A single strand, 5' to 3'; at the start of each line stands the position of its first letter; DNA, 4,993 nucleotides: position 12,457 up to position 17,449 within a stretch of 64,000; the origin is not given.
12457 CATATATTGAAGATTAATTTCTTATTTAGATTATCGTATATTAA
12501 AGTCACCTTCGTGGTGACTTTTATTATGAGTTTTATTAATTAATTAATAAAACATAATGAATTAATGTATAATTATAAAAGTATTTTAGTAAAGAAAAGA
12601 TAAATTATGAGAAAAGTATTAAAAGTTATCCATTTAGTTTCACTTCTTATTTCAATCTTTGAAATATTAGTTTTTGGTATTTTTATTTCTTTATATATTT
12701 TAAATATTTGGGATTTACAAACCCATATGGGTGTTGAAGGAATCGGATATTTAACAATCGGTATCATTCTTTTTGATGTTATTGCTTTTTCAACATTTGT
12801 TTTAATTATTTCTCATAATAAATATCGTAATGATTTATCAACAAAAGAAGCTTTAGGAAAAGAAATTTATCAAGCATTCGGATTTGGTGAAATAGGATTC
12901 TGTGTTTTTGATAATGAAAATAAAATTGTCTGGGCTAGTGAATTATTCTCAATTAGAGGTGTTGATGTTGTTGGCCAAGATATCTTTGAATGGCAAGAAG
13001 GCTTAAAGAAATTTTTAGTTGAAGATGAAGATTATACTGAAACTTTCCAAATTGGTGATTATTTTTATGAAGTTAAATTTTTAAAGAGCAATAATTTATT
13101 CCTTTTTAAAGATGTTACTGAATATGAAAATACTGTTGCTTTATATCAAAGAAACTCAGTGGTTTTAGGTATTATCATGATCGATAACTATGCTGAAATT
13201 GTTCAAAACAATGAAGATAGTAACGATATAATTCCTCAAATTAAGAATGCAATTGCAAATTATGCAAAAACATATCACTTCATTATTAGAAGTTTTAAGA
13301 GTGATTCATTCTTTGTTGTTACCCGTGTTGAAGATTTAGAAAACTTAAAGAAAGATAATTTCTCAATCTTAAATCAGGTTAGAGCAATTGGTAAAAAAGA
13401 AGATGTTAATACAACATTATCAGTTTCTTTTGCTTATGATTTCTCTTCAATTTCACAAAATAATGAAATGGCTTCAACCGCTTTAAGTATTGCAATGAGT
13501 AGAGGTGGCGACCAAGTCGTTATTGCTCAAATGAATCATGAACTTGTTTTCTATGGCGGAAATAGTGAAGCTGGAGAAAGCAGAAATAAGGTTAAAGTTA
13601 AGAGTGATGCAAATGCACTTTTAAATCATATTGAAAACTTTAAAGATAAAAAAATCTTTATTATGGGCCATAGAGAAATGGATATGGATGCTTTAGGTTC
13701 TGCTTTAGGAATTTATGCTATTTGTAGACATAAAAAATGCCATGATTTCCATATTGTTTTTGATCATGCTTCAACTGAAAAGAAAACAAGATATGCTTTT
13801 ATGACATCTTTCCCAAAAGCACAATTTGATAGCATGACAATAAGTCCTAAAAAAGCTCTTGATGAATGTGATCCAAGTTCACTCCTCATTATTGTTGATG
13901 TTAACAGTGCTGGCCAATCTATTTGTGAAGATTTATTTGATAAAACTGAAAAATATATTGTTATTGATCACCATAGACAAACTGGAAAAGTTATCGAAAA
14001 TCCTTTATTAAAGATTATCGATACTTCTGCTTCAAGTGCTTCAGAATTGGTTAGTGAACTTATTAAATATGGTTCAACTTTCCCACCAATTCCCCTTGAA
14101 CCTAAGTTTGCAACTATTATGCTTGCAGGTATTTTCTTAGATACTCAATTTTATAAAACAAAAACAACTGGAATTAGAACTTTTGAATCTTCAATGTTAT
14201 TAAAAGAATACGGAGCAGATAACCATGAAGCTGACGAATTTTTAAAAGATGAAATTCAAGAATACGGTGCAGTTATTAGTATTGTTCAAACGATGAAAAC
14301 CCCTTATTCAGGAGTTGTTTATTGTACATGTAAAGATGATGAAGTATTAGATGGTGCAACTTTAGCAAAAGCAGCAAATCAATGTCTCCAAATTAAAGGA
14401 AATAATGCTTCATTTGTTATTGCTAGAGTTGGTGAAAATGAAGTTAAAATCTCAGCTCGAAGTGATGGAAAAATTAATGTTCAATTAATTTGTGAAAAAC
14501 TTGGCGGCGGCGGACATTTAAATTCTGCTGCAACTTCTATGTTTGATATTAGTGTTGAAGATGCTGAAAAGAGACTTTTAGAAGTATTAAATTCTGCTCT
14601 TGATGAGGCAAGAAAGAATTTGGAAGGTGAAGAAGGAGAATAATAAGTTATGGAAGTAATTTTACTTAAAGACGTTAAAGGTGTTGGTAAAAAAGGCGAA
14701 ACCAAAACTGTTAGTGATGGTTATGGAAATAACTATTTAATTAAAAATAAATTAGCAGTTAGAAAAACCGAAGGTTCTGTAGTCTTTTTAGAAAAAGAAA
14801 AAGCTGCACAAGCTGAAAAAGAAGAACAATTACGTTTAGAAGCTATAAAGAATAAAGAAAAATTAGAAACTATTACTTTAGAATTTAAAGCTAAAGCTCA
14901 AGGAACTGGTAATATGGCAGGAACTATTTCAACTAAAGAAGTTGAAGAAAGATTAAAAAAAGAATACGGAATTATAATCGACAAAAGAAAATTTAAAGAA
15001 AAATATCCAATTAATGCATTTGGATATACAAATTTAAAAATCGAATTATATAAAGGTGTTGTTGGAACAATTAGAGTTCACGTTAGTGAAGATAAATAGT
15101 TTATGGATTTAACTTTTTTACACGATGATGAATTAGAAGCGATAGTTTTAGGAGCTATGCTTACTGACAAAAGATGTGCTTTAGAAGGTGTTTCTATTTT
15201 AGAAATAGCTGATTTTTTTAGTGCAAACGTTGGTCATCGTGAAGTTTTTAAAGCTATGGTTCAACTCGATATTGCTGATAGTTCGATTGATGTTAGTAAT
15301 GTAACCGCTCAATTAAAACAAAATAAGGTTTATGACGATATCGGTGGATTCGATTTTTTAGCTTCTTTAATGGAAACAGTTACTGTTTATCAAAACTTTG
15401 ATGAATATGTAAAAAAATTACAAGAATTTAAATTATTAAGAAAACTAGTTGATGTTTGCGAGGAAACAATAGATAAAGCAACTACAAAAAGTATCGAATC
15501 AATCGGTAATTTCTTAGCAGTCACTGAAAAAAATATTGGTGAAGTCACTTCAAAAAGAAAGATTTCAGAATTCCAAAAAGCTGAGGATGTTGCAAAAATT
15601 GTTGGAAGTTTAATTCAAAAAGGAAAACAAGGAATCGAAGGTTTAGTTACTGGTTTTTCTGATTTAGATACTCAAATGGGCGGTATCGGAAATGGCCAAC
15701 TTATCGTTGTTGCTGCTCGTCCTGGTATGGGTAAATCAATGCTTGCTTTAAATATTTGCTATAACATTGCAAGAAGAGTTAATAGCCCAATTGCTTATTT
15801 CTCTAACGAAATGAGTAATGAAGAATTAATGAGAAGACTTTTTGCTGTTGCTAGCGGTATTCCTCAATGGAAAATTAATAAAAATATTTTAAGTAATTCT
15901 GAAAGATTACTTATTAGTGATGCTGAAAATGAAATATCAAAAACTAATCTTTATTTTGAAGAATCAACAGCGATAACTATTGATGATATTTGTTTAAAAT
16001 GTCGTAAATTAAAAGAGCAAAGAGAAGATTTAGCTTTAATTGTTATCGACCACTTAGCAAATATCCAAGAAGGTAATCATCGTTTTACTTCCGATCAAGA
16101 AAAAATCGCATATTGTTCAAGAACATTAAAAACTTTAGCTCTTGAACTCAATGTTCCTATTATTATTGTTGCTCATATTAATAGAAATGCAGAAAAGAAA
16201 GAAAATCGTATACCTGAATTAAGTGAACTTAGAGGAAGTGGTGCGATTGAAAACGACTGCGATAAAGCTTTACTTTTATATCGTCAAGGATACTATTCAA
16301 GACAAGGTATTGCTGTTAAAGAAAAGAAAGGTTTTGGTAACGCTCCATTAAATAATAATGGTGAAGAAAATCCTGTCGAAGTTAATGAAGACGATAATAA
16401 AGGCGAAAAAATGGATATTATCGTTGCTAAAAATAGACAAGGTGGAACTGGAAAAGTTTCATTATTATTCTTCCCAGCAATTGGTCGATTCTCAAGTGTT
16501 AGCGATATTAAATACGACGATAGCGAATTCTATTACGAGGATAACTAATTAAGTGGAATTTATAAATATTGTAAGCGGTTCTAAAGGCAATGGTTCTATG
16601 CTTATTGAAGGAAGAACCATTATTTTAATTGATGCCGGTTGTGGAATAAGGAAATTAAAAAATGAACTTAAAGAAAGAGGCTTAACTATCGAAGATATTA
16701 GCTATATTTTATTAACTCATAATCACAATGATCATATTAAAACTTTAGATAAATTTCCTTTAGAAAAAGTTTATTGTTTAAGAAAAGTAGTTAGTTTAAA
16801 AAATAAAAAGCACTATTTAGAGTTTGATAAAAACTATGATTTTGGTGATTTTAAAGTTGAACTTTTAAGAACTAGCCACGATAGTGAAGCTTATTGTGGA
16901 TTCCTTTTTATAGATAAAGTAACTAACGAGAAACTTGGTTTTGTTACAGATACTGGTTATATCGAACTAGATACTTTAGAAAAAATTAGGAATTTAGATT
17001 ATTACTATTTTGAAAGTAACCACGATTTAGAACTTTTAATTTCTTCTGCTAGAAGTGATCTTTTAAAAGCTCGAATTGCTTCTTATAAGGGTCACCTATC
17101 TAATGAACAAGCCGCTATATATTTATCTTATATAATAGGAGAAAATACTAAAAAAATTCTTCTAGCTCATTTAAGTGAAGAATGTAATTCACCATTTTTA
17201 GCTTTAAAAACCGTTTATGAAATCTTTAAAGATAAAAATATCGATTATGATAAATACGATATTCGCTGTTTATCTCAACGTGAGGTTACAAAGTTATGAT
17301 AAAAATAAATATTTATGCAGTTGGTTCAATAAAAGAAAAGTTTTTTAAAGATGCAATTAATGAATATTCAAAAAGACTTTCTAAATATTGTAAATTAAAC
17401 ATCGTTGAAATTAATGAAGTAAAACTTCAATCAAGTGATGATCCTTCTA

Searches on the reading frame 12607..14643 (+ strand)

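Call 56: search_protein_families(library=pfam, proteins=[window:12607-14643:+])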
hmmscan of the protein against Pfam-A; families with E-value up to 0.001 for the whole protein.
window:12607-14643:+ (678 aa): 3 families
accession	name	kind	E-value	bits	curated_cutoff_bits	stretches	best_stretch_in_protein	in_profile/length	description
PF24898.2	GGDEF_GdpP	-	5.2e-28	98.3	30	1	190-311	1-123/126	Cyclic-di-AMP phosphodiesterase GdpP-like, GGDEF domain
PF01368.27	DHH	-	6.4e-24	85.1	28.1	1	349-509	1-125/125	DHH family, N-terminal domain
PF02272.25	DHHA1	-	1.5e-12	48.3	25.9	1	571-665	5-100/102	DHHA1 domain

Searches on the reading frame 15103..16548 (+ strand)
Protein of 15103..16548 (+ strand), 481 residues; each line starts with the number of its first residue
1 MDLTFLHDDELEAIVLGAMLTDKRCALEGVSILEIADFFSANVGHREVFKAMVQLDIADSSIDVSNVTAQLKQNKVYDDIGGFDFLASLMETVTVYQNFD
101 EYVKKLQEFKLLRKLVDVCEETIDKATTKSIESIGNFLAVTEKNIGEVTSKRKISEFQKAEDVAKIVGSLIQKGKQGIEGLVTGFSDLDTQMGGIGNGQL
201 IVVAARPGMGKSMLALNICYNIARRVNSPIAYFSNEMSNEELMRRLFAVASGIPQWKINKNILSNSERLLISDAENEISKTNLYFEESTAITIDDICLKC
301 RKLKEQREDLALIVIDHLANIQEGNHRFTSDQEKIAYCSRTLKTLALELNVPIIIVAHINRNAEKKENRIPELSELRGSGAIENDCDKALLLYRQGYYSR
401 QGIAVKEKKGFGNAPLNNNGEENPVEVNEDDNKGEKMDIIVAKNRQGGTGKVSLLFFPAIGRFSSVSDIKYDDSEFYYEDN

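Call 56: search_protein_families(library=pfam, proteins=[window:15103-16548:+])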
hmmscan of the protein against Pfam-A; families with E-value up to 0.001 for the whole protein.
window:15103-16548:+ (481 aa): 4 families
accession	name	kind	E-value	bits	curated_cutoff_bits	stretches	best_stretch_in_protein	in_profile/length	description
PF03796.21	DnaB_C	-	5.2e-72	242.7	27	1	180-464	1-254/255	DnaB-like helicase C terminal domain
PF00772.26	DnaB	-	1e-18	67.7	23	1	7-108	4-103/103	DnaB-like helicase N terminal domain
PF13481.12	AAA_25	-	1.7e-14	54.3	27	1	195-362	30-193/195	AAA domain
PF06745.19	ATPase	-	4e-07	30.1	26.6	1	183-363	3-168/231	KaiC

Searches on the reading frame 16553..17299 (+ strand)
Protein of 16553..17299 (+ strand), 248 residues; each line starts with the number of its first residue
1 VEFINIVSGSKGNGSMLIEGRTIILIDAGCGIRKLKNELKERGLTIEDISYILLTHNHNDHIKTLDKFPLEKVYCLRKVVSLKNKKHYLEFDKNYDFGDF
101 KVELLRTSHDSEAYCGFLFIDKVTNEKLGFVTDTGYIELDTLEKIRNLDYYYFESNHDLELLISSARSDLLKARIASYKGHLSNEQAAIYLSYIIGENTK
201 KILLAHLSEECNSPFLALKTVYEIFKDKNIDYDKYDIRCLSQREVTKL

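Call 7: search_protein_families(library=pfam, proteins=[window:16553-17299:+])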
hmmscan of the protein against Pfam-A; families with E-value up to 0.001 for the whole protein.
window:16553-17299:+ (248 aa): 2 families
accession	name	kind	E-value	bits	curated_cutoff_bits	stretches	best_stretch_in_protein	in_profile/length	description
PF12706.13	Lactamase_B_2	-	1.6e-12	47.9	27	1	24-188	3-184/200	Beta-lactamase superfamily domain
PF00753.33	Lactamase_B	-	1.8e-11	44.8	22.7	1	16-98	9-93/196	Metallo-beta-lactamase superfamily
